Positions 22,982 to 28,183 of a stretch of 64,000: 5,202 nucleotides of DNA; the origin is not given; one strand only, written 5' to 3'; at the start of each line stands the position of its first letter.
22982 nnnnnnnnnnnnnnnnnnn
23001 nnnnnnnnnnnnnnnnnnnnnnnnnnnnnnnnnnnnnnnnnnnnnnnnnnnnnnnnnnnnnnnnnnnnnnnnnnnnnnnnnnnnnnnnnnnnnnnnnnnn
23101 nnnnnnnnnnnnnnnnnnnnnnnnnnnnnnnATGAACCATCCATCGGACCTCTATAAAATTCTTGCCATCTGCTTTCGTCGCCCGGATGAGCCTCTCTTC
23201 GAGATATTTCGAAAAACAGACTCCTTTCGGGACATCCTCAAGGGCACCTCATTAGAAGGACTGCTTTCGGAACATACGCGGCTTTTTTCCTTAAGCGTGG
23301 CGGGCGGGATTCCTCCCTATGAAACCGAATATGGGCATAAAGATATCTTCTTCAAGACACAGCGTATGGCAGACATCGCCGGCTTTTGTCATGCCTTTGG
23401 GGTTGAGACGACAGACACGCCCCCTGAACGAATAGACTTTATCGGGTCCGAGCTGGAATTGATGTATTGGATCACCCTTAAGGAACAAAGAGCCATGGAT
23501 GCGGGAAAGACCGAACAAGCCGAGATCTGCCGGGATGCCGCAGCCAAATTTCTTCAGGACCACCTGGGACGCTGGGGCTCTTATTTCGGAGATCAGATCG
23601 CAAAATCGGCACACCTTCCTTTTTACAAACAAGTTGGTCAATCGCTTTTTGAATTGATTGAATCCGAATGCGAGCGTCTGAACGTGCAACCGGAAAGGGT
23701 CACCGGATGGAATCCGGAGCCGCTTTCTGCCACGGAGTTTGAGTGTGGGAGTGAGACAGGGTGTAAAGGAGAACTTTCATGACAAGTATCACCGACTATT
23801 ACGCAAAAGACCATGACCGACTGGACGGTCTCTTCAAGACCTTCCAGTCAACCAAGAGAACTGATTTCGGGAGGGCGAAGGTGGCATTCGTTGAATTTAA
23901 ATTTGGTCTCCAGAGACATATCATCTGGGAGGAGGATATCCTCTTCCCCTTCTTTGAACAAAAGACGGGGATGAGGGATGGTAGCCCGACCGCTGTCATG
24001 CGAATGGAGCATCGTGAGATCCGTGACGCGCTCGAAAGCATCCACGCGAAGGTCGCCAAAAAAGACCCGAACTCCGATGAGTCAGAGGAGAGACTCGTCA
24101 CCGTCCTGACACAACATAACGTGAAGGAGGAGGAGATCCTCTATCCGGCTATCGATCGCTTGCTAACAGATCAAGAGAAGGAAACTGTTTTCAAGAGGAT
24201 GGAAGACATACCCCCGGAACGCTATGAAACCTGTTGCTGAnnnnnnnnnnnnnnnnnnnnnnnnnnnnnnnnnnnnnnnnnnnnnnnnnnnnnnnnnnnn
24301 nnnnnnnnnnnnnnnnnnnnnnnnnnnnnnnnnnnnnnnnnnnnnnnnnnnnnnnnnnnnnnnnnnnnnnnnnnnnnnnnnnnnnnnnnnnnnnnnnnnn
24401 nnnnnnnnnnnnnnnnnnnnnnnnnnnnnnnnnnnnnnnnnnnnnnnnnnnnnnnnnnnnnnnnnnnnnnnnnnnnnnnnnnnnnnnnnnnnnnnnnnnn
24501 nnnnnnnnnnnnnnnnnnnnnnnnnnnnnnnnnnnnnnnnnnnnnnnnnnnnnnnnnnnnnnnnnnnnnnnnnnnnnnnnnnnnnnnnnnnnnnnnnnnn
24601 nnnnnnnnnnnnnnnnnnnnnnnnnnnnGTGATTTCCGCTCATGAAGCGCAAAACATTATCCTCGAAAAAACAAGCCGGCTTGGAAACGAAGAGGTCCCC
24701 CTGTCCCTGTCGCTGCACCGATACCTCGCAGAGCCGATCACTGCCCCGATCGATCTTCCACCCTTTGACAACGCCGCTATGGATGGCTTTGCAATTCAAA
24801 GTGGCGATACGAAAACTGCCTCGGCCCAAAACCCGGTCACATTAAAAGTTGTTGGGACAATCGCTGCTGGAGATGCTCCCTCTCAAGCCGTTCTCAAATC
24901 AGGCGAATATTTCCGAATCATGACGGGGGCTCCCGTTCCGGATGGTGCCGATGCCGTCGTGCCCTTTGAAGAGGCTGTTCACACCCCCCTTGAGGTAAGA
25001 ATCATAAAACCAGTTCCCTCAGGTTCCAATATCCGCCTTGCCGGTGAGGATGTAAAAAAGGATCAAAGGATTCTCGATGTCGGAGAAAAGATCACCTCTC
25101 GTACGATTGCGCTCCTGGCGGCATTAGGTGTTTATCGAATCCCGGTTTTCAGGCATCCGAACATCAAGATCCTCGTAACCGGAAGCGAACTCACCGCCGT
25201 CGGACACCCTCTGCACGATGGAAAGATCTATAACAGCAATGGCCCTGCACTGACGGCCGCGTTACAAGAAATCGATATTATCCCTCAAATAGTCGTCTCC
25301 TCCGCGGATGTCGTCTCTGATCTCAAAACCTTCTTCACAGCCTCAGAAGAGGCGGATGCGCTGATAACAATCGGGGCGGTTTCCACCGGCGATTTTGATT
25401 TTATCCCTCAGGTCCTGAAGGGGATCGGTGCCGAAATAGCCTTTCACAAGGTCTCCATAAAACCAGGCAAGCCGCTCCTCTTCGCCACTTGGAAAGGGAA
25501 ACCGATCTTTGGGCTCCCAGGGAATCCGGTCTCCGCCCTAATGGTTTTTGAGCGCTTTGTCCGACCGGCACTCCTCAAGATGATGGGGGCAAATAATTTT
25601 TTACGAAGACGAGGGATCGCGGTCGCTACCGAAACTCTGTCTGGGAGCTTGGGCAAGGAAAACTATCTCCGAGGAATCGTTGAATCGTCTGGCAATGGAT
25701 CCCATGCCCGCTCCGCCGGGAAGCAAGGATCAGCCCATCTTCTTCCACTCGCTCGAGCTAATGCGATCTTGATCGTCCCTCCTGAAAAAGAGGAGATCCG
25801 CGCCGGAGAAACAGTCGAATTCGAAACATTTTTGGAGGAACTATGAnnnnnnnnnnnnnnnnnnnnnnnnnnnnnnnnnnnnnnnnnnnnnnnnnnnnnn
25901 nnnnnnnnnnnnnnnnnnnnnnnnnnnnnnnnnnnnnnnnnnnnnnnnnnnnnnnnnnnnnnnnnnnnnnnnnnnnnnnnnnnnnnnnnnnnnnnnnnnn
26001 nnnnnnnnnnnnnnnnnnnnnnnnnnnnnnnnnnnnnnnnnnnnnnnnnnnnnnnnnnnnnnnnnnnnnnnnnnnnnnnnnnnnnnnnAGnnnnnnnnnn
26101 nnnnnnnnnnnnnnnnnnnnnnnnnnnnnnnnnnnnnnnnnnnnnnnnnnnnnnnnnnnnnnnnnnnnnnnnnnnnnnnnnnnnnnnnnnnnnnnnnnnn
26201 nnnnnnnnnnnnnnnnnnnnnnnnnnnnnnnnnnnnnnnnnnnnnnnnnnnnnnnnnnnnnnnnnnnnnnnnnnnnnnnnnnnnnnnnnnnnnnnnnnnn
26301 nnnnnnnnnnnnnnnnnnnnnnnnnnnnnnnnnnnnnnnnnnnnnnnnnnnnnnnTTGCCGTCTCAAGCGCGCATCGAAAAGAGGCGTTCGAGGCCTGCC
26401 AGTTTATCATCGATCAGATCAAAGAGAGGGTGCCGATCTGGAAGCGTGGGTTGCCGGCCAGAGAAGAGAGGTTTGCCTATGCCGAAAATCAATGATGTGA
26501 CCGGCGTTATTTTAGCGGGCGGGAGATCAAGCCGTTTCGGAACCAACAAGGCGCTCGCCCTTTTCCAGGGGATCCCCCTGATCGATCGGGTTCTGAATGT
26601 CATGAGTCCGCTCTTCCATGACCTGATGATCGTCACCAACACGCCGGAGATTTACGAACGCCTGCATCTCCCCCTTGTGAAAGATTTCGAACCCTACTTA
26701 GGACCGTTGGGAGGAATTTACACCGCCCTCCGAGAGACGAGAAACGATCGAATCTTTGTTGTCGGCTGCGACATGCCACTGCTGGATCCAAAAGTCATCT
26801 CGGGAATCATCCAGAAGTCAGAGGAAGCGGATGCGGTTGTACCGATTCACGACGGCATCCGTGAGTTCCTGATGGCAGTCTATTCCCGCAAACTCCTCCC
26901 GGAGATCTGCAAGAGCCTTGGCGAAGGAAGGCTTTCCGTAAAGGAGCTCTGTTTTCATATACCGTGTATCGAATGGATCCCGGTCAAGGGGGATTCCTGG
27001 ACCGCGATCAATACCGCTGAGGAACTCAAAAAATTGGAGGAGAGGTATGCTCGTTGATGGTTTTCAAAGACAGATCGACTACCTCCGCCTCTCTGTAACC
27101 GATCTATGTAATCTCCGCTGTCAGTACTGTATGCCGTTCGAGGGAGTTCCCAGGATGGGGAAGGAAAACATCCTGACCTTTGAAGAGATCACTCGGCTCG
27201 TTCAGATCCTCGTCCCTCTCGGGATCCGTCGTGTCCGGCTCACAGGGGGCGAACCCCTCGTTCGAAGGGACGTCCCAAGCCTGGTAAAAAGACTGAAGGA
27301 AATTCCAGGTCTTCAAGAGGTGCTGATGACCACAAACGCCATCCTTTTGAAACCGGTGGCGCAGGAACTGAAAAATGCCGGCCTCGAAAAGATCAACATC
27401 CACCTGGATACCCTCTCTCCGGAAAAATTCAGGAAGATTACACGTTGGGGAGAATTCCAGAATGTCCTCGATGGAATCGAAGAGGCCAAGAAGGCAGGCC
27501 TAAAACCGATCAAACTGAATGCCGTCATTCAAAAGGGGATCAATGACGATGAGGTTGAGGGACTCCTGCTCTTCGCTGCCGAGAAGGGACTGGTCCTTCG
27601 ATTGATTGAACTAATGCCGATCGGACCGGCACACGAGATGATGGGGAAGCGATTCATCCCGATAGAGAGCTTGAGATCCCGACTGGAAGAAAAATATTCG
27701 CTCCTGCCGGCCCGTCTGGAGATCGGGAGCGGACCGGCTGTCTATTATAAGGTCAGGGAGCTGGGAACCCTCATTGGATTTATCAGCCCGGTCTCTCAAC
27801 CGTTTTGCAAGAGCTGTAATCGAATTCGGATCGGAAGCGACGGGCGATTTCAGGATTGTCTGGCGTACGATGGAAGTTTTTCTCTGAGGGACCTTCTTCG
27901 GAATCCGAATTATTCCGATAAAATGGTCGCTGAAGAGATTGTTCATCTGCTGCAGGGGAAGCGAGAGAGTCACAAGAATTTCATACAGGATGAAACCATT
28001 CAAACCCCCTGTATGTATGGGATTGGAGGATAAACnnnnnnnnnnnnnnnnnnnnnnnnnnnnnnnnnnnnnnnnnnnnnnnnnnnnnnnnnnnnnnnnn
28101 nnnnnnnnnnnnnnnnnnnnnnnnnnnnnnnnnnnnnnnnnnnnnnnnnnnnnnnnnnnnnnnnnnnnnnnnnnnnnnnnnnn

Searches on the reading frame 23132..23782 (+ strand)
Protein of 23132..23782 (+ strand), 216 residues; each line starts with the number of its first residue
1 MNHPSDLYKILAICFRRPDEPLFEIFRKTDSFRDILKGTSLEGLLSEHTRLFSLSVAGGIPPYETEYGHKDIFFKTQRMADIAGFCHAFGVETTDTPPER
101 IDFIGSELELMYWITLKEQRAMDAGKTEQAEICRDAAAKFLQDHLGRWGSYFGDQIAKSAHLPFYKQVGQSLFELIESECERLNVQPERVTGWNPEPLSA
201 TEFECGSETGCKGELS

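Call 9: search_protein_families(library=pfam, proteins=[window:23132-23782:+], max_evalue=0.001)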
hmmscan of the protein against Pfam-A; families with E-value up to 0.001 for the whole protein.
window:23132-23782:+ (216 aa): 1 family
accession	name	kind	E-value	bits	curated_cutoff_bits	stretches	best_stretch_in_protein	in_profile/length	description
PF02613.20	Nitrate_red_del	-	1.3e-14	54.8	22.2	1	30-149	13-131/136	Nitrate reductase delta subunit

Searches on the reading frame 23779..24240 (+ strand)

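Call 9: search_protein_families(library=pfam, proteins=[window:23779-24240:+], max_evalue=0.001)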
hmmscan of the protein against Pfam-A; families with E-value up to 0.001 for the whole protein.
window:23779-24240:+ (153 aa): 1 family
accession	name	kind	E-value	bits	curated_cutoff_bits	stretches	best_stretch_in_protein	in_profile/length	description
PF01814.28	Hemerythrin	-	6.9e-19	69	25.3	1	4-125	2-127/127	Hemerythrin HHE cation binding domain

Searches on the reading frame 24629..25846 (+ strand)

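Call 9: search_protein_families(library=pfam, proteins=[window:24629-25846:+], max_evalue=0.001)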
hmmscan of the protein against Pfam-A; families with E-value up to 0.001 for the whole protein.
window:24629-25846:+ (405 aa): 3 families
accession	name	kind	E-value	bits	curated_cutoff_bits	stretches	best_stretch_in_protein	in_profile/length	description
PF03453.22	MoeA_N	-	1.7e-47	161.5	30.8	1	2-167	1-160/160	MoeA N-terminal region (domain I and II)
PF00994.29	MoCF_biosynth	-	2.9e-27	95.6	26.6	1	181-316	2-143/144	Probable molybdopterin binding domain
PF03454.20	MoeA_C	-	4.2e-15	56.1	22.1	1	332-401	3-72/72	MoeA C-terminal region (domain IV)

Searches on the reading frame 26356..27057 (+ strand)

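Call 9: search_protein_families(library=pfam, proteins=[window:26356-27057:+], max_evalue=0.001)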
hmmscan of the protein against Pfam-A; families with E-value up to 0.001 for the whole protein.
window:26356-27057:+ (233 aa): 2 families
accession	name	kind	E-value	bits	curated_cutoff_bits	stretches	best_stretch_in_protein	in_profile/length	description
PF12804.13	NTP_transf_3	-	1.8e-38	132.7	27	1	50-192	1-149/160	MobA-like NTP transferase domain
PF02348.25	CTP_transf_3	-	3.6e-05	24.1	22.6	0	51-100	3-53/217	Cytidylyltransferase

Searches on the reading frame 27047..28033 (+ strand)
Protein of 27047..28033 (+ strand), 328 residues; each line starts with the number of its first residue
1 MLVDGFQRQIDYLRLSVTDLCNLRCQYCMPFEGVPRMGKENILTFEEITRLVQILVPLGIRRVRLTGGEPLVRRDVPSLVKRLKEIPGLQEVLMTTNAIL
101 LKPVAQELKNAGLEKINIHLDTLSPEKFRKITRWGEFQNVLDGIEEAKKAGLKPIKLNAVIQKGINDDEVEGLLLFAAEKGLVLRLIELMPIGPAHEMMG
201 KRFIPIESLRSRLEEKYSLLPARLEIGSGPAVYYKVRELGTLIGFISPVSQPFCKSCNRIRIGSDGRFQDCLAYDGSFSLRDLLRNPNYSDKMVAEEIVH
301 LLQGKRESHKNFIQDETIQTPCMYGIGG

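Call 53: search_protein_families(library=pfam, proteins=[window:27047-28033:+], max_evalue=0.00001)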
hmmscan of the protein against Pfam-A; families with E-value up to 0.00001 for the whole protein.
window:27047-28033:+ (328 aa): 3 families
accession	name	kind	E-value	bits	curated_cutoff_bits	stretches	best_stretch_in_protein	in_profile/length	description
PF04055.27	Radical_SAM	-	9.8e-37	127.1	29.5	1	16-176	2-165/166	Radical SAM superfamily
PF06463.18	Mob_synth_C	-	5.4e-31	107.6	37.4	1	183-310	2-127/128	Molybdenum Cofactor Synthesis C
PF13353.11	Fer4_12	-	9.9e-06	26.3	22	0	21-121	15-114/137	4Fe-4S single cluster domain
